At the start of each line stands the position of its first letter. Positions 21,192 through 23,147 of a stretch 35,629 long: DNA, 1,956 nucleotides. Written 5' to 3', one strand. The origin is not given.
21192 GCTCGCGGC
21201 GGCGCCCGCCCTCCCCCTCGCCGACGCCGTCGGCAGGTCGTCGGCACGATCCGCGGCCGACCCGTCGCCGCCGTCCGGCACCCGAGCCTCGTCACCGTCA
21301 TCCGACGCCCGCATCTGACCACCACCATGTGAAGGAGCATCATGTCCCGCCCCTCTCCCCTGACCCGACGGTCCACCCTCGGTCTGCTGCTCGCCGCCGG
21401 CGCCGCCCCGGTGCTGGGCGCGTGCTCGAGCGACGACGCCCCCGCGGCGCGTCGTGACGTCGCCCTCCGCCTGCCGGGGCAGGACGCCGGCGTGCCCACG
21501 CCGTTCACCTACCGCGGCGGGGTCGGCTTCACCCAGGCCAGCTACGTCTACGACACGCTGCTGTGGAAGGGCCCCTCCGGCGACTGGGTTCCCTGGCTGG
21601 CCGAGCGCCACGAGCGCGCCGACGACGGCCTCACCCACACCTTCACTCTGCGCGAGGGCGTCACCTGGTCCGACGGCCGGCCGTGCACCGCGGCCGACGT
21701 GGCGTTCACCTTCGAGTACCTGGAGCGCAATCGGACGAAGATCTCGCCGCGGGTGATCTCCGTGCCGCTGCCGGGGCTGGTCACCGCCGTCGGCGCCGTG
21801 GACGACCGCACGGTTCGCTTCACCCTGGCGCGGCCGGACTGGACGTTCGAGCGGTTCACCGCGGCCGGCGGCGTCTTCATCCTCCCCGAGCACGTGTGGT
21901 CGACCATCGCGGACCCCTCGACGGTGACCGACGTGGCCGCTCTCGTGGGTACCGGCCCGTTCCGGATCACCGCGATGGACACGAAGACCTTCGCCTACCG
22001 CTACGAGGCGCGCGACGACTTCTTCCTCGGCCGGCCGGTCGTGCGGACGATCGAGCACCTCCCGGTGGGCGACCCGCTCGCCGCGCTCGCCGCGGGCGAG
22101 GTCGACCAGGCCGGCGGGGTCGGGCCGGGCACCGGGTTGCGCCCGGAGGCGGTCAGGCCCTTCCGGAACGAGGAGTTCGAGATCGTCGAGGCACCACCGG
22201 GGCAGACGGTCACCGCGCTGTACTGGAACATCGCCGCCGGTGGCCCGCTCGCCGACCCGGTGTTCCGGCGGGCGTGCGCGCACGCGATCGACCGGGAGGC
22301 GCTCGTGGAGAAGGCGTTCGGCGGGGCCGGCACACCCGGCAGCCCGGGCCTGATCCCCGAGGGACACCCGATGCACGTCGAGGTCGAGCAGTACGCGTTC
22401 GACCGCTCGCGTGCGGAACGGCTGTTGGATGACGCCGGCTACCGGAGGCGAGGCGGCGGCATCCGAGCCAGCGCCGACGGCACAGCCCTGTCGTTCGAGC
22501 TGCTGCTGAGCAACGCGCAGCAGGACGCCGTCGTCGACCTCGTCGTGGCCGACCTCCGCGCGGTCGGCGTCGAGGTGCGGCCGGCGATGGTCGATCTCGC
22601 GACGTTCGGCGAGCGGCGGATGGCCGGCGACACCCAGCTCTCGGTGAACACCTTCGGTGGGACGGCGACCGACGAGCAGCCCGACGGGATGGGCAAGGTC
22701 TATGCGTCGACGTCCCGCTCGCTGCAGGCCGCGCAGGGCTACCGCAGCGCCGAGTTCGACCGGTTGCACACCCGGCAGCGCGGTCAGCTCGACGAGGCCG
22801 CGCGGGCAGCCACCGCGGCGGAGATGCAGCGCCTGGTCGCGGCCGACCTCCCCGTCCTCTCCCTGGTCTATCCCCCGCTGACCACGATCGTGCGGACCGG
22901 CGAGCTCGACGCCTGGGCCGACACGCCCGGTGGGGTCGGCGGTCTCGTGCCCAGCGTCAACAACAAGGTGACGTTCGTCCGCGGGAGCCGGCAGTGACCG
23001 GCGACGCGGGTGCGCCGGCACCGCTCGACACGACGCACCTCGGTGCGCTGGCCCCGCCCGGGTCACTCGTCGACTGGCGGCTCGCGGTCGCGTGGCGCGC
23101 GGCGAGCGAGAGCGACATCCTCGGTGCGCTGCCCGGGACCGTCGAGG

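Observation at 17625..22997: Binding-protein-dependent Dpp/Nik-type ABC importer welded into the dithiolopyrrolone operon: possible recaptured thiol metallophore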

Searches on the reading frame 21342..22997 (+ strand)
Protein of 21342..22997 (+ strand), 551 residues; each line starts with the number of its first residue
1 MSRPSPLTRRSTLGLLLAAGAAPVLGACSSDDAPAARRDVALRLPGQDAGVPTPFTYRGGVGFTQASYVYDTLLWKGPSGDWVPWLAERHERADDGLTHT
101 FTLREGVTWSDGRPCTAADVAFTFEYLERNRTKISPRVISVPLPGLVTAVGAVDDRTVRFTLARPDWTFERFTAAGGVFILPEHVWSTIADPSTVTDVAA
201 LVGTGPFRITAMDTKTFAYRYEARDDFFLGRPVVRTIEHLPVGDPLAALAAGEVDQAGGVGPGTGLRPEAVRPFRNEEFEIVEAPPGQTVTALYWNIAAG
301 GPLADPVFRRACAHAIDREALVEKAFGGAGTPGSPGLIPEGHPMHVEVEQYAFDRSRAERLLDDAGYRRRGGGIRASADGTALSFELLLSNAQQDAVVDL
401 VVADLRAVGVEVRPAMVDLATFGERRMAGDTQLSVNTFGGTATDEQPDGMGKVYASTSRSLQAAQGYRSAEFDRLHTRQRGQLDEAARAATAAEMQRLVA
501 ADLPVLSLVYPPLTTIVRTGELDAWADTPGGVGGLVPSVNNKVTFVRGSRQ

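Call 9: search_protein_families(library=pfam, proteins=[window:21342-22997:+])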
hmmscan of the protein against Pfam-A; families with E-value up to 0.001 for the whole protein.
window:21342-22997:+ (551 aa): 1 family
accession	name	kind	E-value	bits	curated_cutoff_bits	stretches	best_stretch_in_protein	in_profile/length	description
PF00496.27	SBP_bac_5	-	5.9e-61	207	32.4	1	82-446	2-354/368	Bacterial extracellular solute-binding proteins, family 5 Middle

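Call 10: search_solved_structures(query=window:21342-22997:+, max_evalue=0.001)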
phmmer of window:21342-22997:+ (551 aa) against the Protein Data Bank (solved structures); distinct sequences matched with E-value up to 0.001: 95 (the best 60 are shown).
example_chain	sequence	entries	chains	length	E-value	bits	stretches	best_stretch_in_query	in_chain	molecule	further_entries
4oer_A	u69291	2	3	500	1.3e-28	103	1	51-445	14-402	NikA protein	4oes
4pft_A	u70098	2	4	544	2.4e-27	98.8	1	54-510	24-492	ABC transporter substrate-binding protein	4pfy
1vr5_A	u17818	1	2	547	2.5e-27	98.8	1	54-510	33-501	oligopeptide ABC transporter, periplasmic oligopeptide-binding protein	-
4pfu_A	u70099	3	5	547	4e-27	98.1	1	54-520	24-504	ABC transporter substrate-binding protein | Mannoside ABC transport system, sugar-binding protein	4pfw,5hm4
1dpp_A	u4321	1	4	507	1.1e-26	96.6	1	60-464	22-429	DIPEPTIDE BINDING PROTEIN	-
8z1y_F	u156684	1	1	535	1.2e-26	96.6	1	58-464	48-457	Dipeptide-binding protein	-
8z1z_F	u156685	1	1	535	1.8e-26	96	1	58-464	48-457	Dipeptide-binding protein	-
1dpe_A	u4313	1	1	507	2e-26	95.8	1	69-464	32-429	DIPEPTIDE-BINDING PROTEIN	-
6lzv_A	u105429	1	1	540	2.6e-24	88.8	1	64-510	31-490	Peptide ABC transporter, periplasmic peptide-binding protein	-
1xoc_A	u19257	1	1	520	2.8e-24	88.8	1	86-512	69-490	Oligopeptide-binding protein appA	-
7ebm_A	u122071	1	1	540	3.8e-24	88.3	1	64-502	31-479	Peptide ABC transporter, periplasmic peptide-binding protein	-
6lzw_A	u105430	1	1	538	5.1e-24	87.9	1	64-502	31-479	Peptide ABC transporter, periplasmic peptide-binding protein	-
5yqw_A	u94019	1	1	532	5.2e-24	87.9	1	64-502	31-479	Peptide ABC transporter, periplasmic peptide-binding protein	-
6lzq_A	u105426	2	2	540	5.4e-24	87.8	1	64-502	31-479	Peptide ABC transporter, periplasmic peptide-binding protein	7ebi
6lzu_A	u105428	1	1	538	7.1e-24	87.4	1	64-442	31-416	Peptide ABC transporter, periplasmic peptide-binding protein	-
7kz8_A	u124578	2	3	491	5.5e-17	64.7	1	68-519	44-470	Peptide/nickel transport system substrate-binding protein AapF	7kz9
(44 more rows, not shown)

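Call 11: search_protein_families(library=ncbifam, proteins=[window:21342-22997:+], max_evalue=0.00001)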
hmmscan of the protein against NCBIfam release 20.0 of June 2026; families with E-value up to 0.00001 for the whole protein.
window:21342-22997:+ (551 aa): 10 families
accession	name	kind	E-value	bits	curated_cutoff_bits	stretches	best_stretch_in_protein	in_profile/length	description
NF047575.1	opine_bind_CntA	exception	3.2e-31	108.5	800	1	46-470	44-463/535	staphylopine-dependent metal ABC transporter substrate-binding lipoprotein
TIGR02294.1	nickel_nikA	equivalog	5.8e-31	107.6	393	1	47-443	14-405/501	nickel ABC transporter substrate-binding protein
TIGR04028.1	SBP_KPN_01854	hypoth_equivalog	2.8e-30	105.4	468.5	1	69-508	30-477/509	TIGR04028 family ABC transporter substrate-binding protein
NF045467.1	Opp4A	equivalog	8.1e-28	97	650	2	305-510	316-527/556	oligopeptide ABC transporter substrate-binding protein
NF043070.1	DppA_dipep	equivalog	4.8e-20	71.6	1005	1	70-508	61-503/535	dipeptide ABC transporter periplasmic-binding protein DppA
NF011942.0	PRK15413.1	equivalog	6.2e-17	61.4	594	1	86-398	75-374/512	glutathione ABC transporter substrate-binding protein GsiB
NF011689.0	PRK15109.1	equivalog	4.2e-15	55.4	560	1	64-510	60-509/547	ABC transporter substrate-binding protein SapA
NF045468.1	Opp5A_nikA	equivalog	2.7e-14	52.5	600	1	199-418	156-369/488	nickel ABC transporter substrate-binding protein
NF007287.0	PRK09755.1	equivalog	5e-14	52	1098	1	15-517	9-509/535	ABC transporter substrate-binding protein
NF011684.0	PRK15104.1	equivalog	1.1e-10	40.8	947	1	67-510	67-510/543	oligopeptide ABC transporter substrate-binding protein OppA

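Call 12: find_homologous_proteins(query=window:21342-22997:+, max_evalue=1e-30)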
Query window:21342-22997:+ (551 aa): 137 proteins with E <= 1e-30 among 8000 candidates; the best 120 are listed.
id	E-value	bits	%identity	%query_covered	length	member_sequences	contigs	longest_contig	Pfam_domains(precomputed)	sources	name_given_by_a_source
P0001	0.0e+0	1235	100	100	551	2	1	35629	PF00496.28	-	-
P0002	0.0e+0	1105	89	100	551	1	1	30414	PF00496.28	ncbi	ncbi:MAG: ABC transporter substrate-binding protein [Dermatophilaceae bacterium]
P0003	6.3e-220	749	66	92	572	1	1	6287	PF00496.28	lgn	-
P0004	1.3e-215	735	66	91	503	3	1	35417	PF00496.28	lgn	-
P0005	2.1e-211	721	61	99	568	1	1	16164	PF00496.28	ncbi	-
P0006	2.5e-208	711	61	100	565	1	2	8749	PF00496.28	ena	-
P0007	1.7e-207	708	58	99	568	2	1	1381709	PF00496.28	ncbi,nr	ncbi:ABC transporter substrate-binding protein [Phytoactinopolyspora mesophila]|nr:ABC transporter s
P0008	2.9e-206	704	61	93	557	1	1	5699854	PF00496.28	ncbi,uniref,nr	ncbi:twin-arginine translocation signal domain-containing protein [Natronosporangium hydrolyticum]|u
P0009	7.0e-205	700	60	99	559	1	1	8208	PF00496.28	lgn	-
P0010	3.0e-203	694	59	98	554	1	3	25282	PF00496.28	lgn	-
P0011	5.7e-196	670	59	99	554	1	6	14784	PF00496.28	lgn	-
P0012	1.4e-193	662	58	99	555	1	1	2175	PF00496.28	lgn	-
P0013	7.1e-186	637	54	98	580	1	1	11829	PF00496.28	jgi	jgi:peptide/nickel transport system substrate-binding protein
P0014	8.5e-179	614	56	93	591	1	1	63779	PF00496.28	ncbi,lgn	-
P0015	4.1e-176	605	56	93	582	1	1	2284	PF00496.28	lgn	-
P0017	1.1e-169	584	53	99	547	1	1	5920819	PF00496.28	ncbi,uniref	ncbi:ABC transporter substrate-binding protein [Saccharopolyspora sp. CA-218241]|uniref:ABC transpor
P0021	6.7e-167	574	51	99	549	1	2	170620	PF00496.28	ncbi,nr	ncbi:MAG: ABC transporter substrate-binding protein [Solirubrobacteraceae bacterium MAG38_C4-C5]|nr:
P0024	2.4e-166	573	55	96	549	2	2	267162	PF00496.28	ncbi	ncbi:ABC transporter substrate-binding protein [Actinomycetes bacterium KLBMP 9759]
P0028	7.9e-161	554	50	98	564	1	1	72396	PF00496.28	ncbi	ncbi:ABC transporter substrate-binding protein [soil metagenome]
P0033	1.2e-150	521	50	96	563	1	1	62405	PF00496.28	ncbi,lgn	-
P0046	6.3e-137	475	46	99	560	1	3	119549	PF00496.28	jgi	-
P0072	2.8e-119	417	42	99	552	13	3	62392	PF00496.28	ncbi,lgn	-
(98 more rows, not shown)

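Call 13: find_encoding_contigs(protein=P0002, flank=10000, max_places=2)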
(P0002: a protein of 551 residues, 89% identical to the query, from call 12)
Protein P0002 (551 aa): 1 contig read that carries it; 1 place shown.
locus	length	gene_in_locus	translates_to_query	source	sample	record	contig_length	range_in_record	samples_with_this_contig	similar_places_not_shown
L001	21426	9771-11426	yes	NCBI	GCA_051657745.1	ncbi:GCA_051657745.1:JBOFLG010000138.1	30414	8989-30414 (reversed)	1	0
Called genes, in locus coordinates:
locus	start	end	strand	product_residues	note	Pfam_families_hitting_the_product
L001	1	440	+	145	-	PF01323:DSBA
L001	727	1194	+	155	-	PF12823:DUF3817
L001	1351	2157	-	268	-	-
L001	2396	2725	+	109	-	PF08028:Acyl-CoA_dh_2 (weak), PF00441:Acyl-CoA_dh_1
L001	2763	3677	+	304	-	PF00583:Acetyltransf_1 (weak), PF18014:Acetyltransf_18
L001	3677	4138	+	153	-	PF01152:Bac_globin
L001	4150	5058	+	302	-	PF00890:FAD_binding_2, PF01266:DAO (weak), PF07992:Pyr_redox_2, PF13450:NAD_binding_8 (weak), PF13738:Pyr_redox_3 (faint)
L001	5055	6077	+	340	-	PF08100:Dimerisation, PF00891:Methyltransf_2, PF08242:Methyltransf_12 (weak)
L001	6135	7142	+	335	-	PF00528:BPD_transp_1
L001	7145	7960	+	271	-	PF00528:BPD_transp_1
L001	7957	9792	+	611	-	PF00005:ABC_tran, PF03193:RsgA_GTPase (faint), PF13481:AAA_25 (faint), PF13555:AAA_29 (faint), PF13304:AAA_21 (weak), PF08352:oligo_HPY, PF13191:AAA_16, PF00005:ABC_tran, +3 more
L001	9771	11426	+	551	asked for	PF00496:SBP_bac_5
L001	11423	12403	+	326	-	PF13489:Methyltransf_23 (weak), PF00891:Methyltransf_2, PF08241:Methyltransf_11, PF13649:Methyltransf_25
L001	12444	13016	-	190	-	PF02441:Flavoprotein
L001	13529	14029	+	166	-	PF01909:NTP_transf_2, PF18765:Polbeta (weak)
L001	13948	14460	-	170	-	PF00398:RrnaAD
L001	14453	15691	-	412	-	-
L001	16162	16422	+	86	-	-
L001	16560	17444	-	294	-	PF20240:DUF6597, PF13542:HTH_Tnp_ISL3 (faint), PF00165:HTH_AraC (faint), PF12833:HTH_18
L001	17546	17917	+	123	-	PF18029:Glyoxalase_6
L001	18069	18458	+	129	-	-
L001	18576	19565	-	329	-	PF12695:Abhydrolase_5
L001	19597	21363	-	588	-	PF01935:DUF87, PF05872:HerA_C, PF13401:AAA_22 (faint)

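Call 14: find_encoding_contigs(protein=P0004, flank=10000, max_places=2)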
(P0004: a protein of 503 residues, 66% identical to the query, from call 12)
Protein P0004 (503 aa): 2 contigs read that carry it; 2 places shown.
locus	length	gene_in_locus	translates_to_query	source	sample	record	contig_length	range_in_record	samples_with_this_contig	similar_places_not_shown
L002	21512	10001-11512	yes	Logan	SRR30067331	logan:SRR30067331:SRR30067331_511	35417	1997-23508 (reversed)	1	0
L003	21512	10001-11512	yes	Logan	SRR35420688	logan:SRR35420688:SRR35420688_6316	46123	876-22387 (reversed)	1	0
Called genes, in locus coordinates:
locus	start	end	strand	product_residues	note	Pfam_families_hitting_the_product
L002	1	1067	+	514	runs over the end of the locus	PF00732:GMC_oxred_N, PF00890:FAD_binding_2 (faint), PF07992:Pyr_redox_2 (faint), PF13450:NAD_binding_8 (weak), PF05199:GMC_oxred_C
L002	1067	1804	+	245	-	PF00561:Abhydrolase_1 (faint), PF00975:Thioesterase, PF12697:Abhydrolase_6, PF12146:Hydrolase_4 (faint)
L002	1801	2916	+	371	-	PF02771:Acyl-CoA_dh_N, PF02770:Acyl-CoA_dh_M, PF00441:Acyl-CoA_dh_1, PF08028:Acyl-CoA_dh_2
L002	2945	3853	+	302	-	PF00583:Acetyltransf_1 (weak), PF18014:Acetyltransf_18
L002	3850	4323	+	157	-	PF01152:Bac_globin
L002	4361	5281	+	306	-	PF00890:FAD_binding_2 (weak), PF01266:DAO, PF07992:Pyr_redox_2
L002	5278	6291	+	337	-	PF08100:Dimerisation, PF00891:Methyltransf_2, PF08242:Methyltransf_12 (weak)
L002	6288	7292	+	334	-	PF00528:BPD_transp_1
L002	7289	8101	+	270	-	PF00528:BPD_transp_1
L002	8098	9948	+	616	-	PF01935:DUF87 (faint), PF03193:RsgA_GTPase (faint), PF13191:AAA_16 (faint), PF20703:nSTAND1 (faint), PF00005:ABC_tran, PF13304:AAA_21 (weak), PF08352:oligo_HPY, PF00005:ABC_tran, +3 more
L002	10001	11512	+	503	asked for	PF00496:SBP_bac_5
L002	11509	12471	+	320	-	PF13489:Methyltransf_23, PF00891:Methyltransf_2, PF05175:MTS (weak), PF13847:Methyltransf_31, PF08241:Methyltransf_11, PF08242:Methyltransf_12 (weak), PF13649:Methyltransf_25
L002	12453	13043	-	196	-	PF02441:Flavoprotein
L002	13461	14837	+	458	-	-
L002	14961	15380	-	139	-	PF00165:HTH_AraC (faint), PF12833:HTH_18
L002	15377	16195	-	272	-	PF00398:RrnaAD, PF13649:Methyltransf_25 (faint)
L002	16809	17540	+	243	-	-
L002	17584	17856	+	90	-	-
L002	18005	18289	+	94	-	-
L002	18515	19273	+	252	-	PF00440:TetR_N (weak), PF02909:TetR_C_1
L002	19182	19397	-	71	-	-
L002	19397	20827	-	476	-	PF07690:MFS_1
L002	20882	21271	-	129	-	-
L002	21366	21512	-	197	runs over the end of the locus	PF02661:Fic (weak)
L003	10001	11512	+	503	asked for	PF00496:SBP_bac_5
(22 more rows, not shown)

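Call 15: find_encoding_contigs(protein=P0007, flank=10000, max_places=2)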
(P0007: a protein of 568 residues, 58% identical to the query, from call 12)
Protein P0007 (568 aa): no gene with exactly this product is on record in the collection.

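Call 16: find_encoding_contigs(protein=P0008, flank=10000, max_places=1)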
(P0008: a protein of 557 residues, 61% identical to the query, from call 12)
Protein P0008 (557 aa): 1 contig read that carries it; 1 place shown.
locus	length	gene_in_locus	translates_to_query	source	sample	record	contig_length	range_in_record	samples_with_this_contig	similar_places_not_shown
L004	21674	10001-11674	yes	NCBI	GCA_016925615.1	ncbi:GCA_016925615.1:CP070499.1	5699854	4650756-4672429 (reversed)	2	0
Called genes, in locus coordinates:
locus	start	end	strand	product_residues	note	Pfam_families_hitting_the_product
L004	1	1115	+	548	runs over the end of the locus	PF00732:GMC_oxred_N, PF07992:Pyr_redox_2 (faint), PF05199:GMC_oxred_C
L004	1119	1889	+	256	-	PF00561:Abhydrolase_1 (faint), PF00975:Thioesterase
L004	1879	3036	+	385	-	PF02771:Acyl-CoA_dh_N, PF02770:Acyl-CoA_dh_M, PF00441:Acyl-CoA_dh_1, PF08028:Acyl-CoA_dh_2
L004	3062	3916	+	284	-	PF18014:Acetyltransf_18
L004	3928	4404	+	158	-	PF01152:Bac_globin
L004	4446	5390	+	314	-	PF00890:FAD_binding_2 (weak), PF01266:DAO (faint), PF03486:HI0933_like (faint), PF07992:Pyr_redox_2, PF13738:Pyr_redox_3 (faint)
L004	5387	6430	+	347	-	PF08100:Dimerisation, PF00891:Methyltransf_2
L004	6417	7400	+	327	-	PF00528:BPD_transp_1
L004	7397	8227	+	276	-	PF12911:OppC_N (weak), PF00528:BPD_transp_1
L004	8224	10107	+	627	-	PF03193:RsgA_GTPase (faint), PF13555:AAA_29 (faint), PF20703:nSTAND1 (faint), PF00005:ABC_tran, PF13401:AAA_22 (faint), PF13304:AAA_21, PF08352:oligo_HPY, PF00005:ABC_tran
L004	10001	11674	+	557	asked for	PF00496:SBP_bac_5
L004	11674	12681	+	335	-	PF00891:Methyltransf_2, PF13489:Methyltransf_23, PF08241:Methyltransf_11 (weak), PF13649:Methyltransf_25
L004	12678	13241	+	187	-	PF02441:Flavoprotein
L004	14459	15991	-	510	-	PF00296:Bac_luciferase, PF01814:Hemerythrin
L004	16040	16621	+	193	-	-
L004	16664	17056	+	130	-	PF01243:PNPOx_N (weak)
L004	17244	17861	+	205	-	-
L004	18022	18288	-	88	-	PF10041:DUF2277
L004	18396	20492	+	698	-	PF13500:AAA_26, PF07085:DRTGG, PF01515:PTA_PTB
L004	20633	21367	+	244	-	PF14014:DUF4230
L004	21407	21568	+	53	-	PF00553:CBM_2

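Call 17: find_encoding_contigs(protein=P0014, flank=10000, max_places=1)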
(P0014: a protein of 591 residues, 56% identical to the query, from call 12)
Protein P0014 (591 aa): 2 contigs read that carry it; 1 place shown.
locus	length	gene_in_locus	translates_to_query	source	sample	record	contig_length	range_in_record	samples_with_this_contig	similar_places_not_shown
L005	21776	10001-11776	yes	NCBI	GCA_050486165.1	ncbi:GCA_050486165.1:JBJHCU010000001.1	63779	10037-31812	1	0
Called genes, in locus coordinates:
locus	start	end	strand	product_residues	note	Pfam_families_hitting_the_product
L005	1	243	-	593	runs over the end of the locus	PF00664:ABC_membrane, PF00005:ABC_tran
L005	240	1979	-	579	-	PF00664:ABC_membrane, PF00005:ABC_tran, PF02463:SMC_N (weak)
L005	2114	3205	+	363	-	PF01497:Peripla_BP_2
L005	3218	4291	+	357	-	PF01032:FecCD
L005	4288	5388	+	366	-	PF01032:FecCD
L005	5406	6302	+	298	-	PF02463:SMC_N (faint), PF13555:AAA_29, PF00005:ABC_tran, PF13304:AAA_21 (weak)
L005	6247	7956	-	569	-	PF03193:RsgA_GTPase (faint), PF13191:AAA_16 (faint), PF20703:nSTAND1 (faint), PF00005:ABC_tran, PF02463:SMC_N (faint), PF13304:AAA_21 (weak), PF08352:oligo_HPY, PF00005:ABC_tran, +3 more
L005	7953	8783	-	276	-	PF00528:BPD_transp_1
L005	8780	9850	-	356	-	PF00528:BPD_transp_1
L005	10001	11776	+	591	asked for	PF00496:SBP_bac_5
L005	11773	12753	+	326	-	PF08242:Methyltransf_12 (faint), PF13489:Methyltransf_23, PF00891:Methyltransf_2, PF08241:Methyltransf_11, PF13649:Methyltransf_25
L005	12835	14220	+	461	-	PF00930:DPPIV_N (faint), PF08450:SGL (faint), PF26549:Tricorn_N, PF25174:Beta-prop_THOC3 (faint), PF07676:PD40, PF26550:Tricorn_2nd, PF26549:Tricorn_N (weak), PF07676:PD40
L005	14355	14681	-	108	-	-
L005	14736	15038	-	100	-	PF12840:HTH_20 (weak), PF01022:HTH_5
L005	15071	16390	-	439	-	PF02492:cobW, PF07683:CobW_C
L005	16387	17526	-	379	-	PF07683:CobW_C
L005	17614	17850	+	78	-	PF00830:Ribosomal_L28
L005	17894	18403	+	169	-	PF02082:Rrf2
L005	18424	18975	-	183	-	-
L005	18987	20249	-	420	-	-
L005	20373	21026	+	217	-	PF06736:TMEM175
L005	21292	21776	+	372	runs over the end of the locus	PF01497:Peripla_BP_2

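Call 18: find_encoding_contigs(protein=P0017, flank=10000, max_places=1)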
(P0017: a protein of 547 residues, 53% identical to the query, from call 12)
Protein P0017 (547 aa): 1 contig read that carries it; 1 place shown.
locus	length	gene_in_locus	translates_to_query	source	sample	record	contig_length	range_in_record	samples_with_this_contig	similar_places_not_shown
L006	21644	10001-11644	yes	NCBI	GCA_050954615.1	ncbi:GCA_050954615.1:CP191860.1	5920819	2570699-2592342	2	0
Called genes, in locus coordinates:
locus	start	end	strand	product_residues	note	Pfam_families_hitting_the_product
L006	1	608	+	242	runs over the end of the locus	PF00561:Abhydrolase_1, PF00975:Thioesterase, PF12697:Abhydrolase_6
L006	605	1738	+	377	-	PF02771:Acyl-CoA_dh_N, PF02770:Acyl-CoA_dh_M, PF00441:Acyl-CoA_dh_1, PF08028:Acyl-CoA_dh_2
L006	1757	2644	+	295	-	PF00583:Acetyltransf_1 (weak), PF18014:Acetyltransf_18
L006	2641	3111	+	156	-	PF01152:Bac_globin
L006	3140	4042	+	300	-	PF00890:FAD_binding_2 (weak), PF01134:GIDA (faint), PF01266:DAO (weak), PF07992:Pyr_redox_2, PF13738:Pyr_redox_3 (faint)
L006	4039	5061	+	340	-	PF08100:Dimerisation, PF00891:Methyltransf_2, PF08242:Methyltransf_12 (faint)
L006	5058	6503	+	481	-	PF01425:Amidase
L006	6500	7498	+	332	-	PF00528:BPD_transp_1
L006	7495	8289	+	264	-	PF00528:BPD_transp_1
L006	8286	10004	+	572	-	PF01078:Mg_chelatase (faint), PF03193:RsgA_GTPase (faint), PF13555:AAA_29 (faint), PF00005:ABC_tran, PF13191:AAA_16 (faint), PF13304:AAA_21, PF08352:oligo_HPY, PF00005:ABC_tran, +3 more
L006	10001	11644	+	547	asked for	PF00496:SBP_bac_5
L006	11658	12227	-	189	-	PF02441:Flavoprotein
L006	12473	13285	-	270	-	PF01209:Ubie_methyltran, PF13489:Methyltransf_23 (weak), PF13847:Methyltransf_31 (weak), PF08241:Methyltransf_11, PF08242:Methyltransf_12 (weak), PF13649:Methyltransf_25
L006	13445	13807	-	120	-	PF25212:HVO_A0114 (weak), PF12840:HTH_20 (weak), PF01022:HTH_5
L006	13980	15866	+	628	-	PF00122:E1-E2_ATPase, PF00702:Hydrolase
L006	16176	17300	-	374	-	PF06081:ArAE_1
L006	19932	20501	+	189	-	PF01814:Hemerythrin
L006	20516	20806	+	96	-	-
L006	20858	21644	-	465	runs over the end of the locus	PF18755:RAMA, PF00571:CBS (faint)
